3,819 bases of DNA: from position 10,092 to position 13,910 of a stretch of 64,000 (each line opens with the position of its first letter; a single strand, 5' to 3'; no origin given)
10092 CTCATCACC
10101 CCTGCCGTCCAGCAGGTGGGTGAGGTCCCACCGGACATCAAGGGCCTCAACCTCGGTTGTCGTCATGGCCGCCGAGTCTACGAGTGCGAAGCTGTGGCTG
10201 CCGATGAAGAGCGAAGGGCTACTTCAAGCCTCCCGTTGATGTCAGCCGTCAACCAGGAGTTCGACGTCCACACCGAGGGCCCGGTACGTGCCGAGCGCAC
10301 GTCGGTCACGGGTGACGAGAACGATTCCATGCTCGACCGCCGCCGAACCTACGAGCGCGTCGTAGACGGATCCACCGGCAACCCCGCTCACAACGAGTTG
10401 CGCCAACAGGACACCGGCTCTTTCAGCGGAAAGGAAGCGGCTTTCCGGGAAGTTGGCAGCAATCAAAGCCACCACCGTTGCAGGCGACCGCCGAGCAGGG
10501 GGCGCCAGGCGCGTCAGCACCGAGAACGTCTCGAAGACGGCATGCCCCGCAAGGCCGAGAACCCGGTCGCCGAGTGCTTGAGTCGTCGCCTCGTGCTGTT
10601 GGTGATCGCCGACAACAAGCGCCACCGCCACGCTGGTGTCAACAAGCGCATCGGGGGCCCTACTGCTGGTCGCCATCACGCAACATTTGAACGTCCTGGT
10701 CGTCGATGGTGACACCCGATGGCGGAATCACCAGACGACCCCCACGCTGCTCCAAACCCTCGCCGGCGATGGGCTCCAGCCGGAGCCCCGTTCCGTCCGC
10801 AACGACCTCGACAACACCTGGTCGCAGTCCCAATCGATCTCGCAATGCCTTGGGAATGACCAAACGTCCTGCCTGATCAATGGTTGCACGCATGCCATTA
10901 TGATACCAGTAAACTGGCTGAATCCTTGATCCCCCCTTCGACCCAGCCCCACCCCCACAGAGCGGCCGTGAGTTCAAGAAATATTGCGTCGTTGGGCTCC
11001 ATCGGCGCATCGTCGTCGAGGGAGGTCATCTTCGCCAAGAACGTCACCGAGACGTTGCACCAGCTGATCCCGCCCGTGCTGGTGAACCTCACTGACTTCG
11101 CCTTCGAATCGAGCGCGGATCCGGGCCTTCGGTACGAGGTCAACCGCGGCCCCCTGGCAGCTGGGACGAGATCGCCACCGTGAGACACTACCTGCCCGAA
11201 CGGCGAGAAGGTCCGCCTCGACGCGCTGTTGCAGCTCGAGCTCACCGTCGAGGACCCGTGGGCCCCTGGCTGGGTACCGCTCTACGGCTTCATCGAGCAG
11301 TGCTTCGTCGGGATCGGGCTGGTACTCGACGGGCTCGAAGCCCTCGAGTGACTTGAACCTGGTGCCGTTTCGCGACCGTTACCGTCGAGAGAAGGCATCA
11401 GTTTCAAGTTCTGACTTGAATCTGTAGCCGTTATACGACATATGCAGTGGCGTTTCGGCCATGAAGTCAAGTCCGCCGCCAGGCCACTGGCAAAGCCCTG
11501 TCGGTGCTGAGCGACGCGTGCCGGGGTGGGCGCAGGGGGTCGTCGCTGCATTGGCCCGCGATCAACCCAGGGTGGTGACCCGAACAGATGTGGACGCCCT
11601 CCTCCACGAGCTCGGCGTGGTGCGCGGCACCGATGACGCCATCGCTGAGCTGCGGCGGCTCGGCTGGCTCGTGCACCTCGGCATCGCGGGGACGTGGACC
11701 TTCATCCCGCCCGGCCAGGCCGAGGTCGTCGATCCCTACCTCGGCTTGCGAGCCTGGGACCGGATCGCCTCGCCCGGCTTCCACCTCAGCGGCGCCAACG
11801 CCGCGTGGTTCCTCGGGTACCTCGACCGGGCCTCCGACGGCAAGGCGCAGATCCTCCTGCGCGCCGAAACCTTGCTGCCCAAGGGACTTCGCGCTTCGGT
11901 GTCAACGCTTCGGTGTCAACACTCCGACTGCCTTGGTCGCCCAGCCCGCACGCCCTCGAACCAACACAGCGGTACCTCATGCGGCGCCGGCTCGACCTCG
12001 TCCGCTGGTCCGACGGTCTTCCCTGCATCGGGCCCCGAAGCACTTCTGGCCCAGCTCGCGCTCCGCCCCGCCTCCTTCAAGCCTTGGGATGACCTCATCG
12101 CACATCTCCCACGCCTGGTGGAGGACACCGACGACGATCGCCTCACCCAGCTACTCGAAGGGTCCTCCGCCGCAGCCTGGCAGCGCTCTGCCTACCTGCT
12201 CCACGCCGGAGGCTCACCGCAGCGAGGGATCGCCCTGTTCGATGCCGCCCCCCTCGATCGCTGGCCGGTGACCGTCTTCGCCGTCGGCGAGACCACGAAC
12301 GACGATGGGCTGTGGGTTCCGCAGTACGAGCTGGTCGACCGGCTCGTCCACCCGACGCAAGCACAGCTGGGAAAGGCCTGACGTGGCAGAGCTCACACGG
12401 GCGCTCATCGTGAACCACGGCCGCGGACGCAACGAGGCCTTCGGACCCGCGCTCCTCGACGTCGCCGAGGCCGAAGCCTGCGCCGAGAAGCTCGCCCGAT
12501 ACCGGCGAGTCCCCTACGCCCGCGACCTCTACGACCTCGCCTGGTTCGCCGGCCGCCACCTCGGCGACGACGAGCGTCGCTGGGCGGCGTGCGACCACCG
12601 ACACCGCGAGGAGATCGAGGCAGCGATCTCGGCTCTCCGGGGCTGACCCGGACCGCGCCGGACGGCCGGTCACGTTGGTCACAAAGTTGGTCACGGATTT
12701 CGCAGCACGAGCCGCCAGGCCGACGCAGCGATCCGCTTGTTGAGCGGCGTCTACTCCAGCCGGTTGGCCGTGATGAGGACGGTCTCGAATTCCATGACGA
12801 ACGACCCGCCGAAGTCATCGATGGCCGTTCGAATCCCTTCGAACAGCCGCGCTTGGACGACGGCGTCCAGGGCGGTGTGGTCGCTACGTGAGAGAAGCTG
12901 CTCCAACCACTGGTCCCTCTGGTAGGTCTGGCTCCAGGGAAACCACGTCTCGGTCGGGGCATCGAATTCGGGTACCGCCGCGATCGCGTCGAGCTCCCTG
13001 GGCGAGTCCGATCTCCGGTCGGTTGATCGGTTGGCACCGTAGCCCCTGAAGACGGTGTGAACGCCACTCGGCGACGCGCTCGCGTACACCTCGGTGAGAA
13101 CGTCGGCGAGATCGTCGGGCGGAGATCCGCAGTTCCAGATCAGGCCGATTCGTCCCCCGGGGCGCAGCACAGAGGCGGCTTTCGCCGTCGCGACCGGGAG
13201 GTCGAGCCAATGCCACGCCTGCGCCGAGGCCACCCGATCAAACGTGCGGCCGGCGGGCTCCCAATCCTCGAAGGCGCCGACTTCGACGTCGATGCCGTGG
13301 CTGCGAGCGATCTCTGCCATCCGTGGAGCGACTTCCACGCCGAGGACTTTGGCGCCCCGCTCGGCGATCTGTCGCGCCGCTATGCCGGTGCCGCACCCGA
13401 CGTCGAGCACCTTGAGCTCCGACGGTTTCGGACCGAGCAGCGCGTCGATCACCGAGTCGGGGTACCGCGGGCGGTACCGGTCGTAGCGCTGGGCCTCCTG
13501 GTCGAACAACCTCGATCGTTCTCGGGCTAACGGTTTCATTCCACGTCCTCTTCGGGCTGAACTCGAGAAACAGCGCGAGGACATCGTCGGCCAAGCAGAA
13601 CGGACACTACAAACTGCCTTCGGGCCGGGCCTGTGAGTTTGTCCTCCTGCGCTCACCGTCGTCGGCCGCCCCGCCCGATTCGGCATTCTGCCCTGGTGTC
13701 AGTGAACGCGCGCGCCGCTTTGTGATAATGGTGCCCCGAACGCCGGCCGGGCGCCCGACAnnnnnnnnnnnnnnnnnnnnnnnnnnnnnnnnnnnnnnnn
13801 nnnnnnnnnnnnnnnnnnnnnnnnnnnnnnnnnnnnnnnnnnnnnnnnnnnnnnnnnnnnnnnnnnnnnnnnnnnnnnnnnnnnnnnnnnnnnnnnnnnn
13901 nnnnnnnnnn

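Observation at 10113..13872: Decaying ~3.7-kb island bounded by ~95-bp direct repeats that duplicate the 5' end of pepF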

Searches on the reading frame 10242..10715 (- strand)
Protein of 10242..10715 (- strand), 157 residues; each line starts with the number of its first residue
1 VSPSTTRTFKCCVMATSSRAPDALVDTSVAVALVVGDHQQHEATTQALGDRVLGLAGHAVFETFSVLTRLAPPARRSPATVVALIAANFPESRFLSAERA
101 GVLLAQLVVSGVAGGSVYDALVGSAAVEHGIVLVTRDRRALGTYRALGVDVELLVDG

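Call 7: search_protein_families(library=pfam, proteins=[window:10242-10715:-], max_evalue=0.01)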
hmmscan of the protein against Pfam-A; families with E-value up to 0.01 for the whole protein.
window:10242-10715:- (157 aa): 1 family
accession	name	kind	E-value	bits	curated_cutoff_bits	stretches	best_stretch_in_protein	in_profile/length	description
PF01850.27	PIN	-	2e-11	45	23.6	1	24-139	2-113/120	PIN domain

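Call 40: search_protein_families(library=padloc, proteins=[window:10242-10715:-], max_evalue=1)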
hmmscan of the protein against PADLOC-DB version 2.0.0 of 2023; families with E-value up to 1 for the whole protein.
window:10242-10715:- (157 aa): 0 families

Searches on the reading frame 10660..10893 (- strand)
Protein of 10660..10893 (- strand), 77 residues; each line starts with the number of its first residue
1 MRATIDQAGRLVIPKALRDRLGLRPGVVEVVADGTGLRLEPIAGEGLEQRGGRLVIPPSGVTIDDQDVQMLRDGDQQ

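Call 19: find_encoding_contigs(protein=window:10660-10893:-, flank=10000, max_places=10)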
Protein window:10660-10893:- (77 aa): 5 contigs read that carry it; 5 places shown.
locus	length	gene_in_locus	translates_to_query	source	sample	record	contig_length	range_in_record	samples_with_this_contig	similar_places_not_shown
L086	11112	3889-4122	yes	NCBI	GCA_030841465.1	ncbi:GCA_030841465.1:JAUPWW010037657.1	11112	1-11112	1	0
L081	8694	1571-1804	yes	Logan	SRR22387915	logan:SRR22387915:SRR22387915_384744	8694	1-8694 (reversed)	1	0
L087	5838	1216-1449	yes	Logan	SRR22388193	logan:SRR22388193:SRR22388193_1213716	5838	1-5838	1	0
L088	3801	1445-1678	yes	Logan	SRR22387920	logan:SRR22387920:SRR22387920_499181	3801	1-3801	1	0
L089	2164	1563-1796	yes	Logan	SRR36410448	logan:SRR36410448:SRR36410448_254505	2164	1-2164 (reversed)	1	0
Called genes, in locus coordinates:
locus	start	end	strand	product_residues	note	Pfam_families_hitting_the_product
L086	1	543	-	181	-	?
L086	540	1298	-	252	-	PF00005:ABC_tran, PF02463:SMC_N (faint)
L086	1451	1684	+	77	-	PF04014:MazE_antitoxin (weak)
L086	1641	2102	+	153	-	PF01850:PIN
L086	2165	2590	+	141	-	-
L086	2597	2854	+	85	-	-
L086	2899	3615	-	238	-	PF06778:Chlor_dismutase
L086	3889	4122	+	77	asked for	PF04014:MazE_antitoxin (weak)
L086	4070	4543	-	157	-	-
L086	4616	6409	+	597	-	PF08439:Peptidase_M3_N, PF01432:Peptidase_M3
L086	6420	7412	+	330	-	PF13641:Glyco_tranf_2_3 (weak), PF00535:Glycos_transf_2 (weak)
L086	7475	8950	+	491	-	PF01637:ATPase_2, PF13173:AAA_14 (faint), PF03008:DUF234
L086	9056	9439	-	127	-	-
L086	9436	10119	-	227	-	PF00881:Nitroreductase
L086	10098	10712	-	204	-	PF00753:Lactamase_B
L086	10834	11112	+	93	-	?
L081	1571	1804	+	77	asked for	PF04014:MazE_antitoxin (weak)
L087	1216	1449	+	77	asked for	PF04014:MazE_antitoxin (weak)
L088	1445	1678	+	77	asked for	PF04014:MazE_antitoxin (weak)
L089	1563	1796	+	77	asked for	PF04014:MazE_antitoxin (weak)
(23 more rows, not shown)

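Call 40: search_protein_families(library=padloc, proteins=[window:10660-10893:-], max_evalue=1)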
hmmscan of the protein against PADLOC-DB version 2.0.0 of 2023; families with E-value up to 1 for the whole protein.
window:10660-10893:- (77 aa): 0 families

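Call 54: search_protein_families(library=pfam, proteins=[L086:2165-2590:+, L086:2597-2854:+], max_evalue=0.01)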
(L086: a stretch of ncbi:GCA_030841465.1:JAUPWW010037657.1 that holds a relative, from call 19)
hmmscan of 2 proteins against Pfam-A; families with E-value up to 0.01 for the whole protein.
L086:2165-2590:+ (141 aa): 0 families

L086:2597-2854:+ (85 aa): 0 families

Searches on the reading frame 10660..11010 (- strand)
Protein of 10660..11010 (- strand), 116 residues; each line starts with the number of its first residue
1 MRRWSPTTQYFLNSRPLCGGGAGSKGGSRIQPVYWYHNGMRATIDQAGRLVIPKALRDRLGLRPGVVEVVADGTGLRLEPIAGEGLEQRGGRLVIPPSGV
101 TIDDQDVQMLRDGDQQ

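Call 7: search_protein_families(library=pfam, proteins=[window:10660-11010:-], max_evalue=0.01)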
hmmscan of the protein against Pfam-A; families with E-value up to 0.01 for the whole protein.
window:10660-11010:- (116 aa): 2 families
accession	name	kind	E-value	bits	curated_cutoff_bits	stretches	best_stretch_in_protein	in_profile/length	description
PF04014.23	MazE_antitoxin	-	1.6e-06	28.4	24.7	1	43-82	3-44/48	Antidote-toxin recognition MazE, bacterial antitoxin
PF02381.23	MraZ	-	0.00065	20.1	23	1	43-71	9-34/72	MraZ protein, putative antitoxin-like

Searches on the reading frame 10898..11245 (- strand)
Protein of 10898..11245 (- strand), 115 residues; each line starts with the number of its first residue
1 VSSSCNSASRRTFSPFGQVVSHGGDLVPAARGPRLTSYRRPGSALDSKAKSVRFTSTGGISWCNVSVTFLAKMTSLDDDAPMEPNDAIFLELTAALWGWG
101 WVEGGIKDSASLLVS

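Call 71: search_protein_families(library=pfam, proteins=[window:10898-11245:-], max_evalue=0.01)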
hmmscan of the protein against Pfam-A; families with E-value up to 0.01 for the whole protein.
window:10898-11245:- (115 aa): 0 families

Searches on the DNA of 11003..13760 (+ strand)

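Call 48: search_dna_similar(query=window:11003-13760:+, collection=plasmids, mode=distant, max_rows=12)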
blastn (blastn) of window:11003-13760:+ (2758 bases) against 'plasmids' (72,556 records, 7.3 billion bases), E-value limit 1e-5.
Records with a match: 10; places in all: 10; records where one place covers at least 80% of the query: 0.
Best place of each record, by identity: 60-80% 10.
By first word of the organism name: Streptomyces 6; Streptantibioticus 2; Embleya 1; Nonomuraea 1.
By predicted mobility (MOB-suite, as given by PLSDB): mobilizable 6; non-mobilizable 3; conjugative 1.
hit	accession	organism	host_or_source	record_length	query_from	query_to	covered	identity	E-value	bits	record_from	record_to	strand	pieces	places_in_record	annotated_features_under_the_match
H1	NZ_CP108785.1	Embleya sp. NBC_00888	-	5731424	2082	2486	15%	69.4%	7e-33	150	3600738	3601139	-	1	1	none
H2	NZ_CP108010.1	Streptomyces sp. NBC_00334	-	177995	2149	2508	13%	69.5%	2e-27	133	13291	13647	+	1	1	class I SAM-dependent methyltransferase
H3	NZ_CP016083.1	Streptomyces sp. SAT1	Adenophora trachelioides Maxim.,single ...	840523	2150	2508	13%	69.4%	4e-23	119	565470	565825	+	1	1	class I SAM-dependent methyltransferase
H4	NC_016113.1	Streptantibioticus cattleyicolor NRRL 8057 = DSM 46488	-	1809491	2130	2496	13%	66.8%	2e-15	93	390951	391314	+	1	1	none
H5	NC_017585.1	Streptantibioticus cattleyicolor NRRL 8057 = DSM 46488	-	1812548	2130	2496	13%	66.8%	2e-15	93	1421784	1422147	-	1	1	none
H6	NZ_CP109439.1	Streptomyces sp. NBC_01483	-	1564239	2148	2504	13%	68.3%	2e-20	110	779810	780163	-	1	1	none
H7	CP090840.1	Streptomyces viridifaciens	Whole organism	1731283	2158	2495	12%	67.8%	7e-14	89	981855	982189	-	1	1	class I SAM-dependent methyltransferase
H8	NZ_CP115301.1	Streptomyces camelliae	microorganism,rhizosphere soil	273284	2149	2408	9%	69.2%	9e-19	104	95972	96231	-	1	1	class I SAM-dependent methyltransferase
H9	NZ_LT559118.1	Nonomuraea gerenzanensis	-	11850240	2152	2408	9%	68.1%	1e-11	81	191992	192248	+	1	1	none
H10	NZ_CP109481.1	Streptomyces sp. NBC_01450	-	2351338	2203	2405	7%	71.2%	2e-9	74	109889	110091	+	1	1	none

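Call 49: search_dna_similar(query=window:11003-13760:+, collection=phages, mode=distant, max_rows=8)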
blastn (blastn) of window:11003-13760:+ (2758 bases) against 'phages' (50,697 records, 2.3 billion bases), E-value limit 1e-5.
No match.
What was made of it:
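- On Integrase-mediated integrative element (attL/attR island): There is no phage match and only weak methyltransferase-gene matches on plasmids (calls 48, 49).
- There is no phage match, and the only plasmid matches are weak (67-71% identity) hits to methyltransferase genes on actinobacterial replicons (calls 48, 49). There are no phage matches and only weak methyltransferase-gene matches on plasmids (calls 48, 49).
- Tried and rejected: The search against phages gave nothing (calls 48, 49).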

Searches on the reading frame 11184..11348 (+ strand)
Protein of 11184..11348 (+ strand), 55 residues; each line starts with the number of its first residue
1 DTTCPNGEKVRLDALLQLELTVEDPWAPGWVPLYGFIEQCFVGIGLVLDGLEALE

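Call 67: search_protein_representatives(protein=window:11184-11348:+)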
Query: 55 residues. Proteins with E-value up to 0.001 (for the whole library): 6; up to 1e-10: 2; up to 1e-30: 0. The best 6 are listed.
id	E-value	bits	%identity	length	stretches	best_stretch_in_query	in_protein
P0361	2.7e-19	84.1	98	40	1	16-55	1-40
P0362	1.3e-18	82.0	-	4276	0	-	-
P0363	8.3e-06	41.7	44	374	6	20-42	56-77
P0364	3.2e-05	39.9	38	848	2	5-33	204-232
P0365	1.2e-04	38.1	41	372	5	24-46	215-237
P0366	3.7e-04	36.5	36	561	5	16-53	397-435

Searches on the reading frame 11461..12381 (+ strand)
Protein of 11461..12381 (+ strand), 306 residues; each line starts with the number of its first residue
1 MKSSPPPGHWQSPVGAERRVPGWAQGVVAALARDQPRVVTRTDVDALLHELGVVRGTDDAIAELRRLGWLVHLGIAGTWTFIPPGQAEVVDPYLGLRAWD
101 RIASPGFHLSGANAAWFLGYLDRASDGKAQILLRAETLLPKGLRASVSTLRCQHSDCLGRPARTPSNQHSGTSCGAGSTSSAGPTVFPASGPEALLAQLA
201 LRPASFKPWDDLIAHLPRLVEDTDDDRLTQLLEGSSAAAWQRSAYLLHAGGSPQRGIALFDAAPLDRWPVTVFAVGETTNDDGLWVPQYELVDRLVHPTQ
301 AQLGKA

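Call 7: search_protein_families(library=pfam, proteins=[window:11461-12381:+], max_evalue=0.01)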
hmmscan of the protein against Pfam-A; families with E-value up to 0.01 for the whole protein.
window:11461-12381:+ (306 aa): 1 family
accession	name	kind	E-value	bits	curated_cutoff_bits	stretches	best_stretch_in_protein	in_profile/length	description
PF09407.15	AbiEi_1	-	4.1e-19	69.6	22.2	1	111-248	22-141/142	AbiEi antitoxin C-terminal domain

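Call 40: search_protein_families(library=padloc, proteins=[window:11461-12381:+], max_evalue=1)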
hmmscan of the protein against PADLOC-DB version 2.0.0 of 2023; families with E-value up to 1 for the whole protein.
window:11461-12381:+ (306 aa): 2 families
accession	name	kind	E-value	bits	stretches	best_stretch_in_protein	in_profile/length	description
PDLC02266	AbiEi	-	0.05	11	1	189-255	149-215/258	AbiEi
PDLC02282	AbiEi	-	0.065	10.6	1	189-260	149-220/260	AbiEi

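Call 72: find_encoding_contigs(protein=window:11461-12381:+, flank=10000, max_places=10)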
Protein window:11461-12381:+ (306 aa): no gene with exactly this product is on record in the collection.

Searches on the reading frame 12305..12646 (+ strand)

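Call 7: search_protein_families(library=pfam, proteins=[window:12305-12646:+], max_evalue=0.01)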
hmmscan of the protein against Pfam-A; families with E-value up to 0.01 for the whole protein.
window:12305-12646:+ (113 aa): 1 family
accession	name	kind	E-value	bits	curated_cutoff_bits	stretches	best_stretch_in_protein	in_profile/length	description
PF15464.11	DUF4633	-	0.0065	17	27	1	1-60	1-64/113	Domain of unknown function (DUF4633)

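Call 40: search_protein_families(library=padloc, proteins=[window:12305-12646:+], max_evalue=1)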
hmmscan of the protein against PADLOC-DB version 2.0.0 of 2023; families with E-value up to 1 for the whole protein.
window:12305-12646:+ (113 aa): 1 family
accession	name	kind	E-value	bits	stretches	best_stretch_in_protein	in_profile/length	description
PDLC02318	AbiEii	-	1.4e-16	58.7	2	52-87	154-189/280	AbiEii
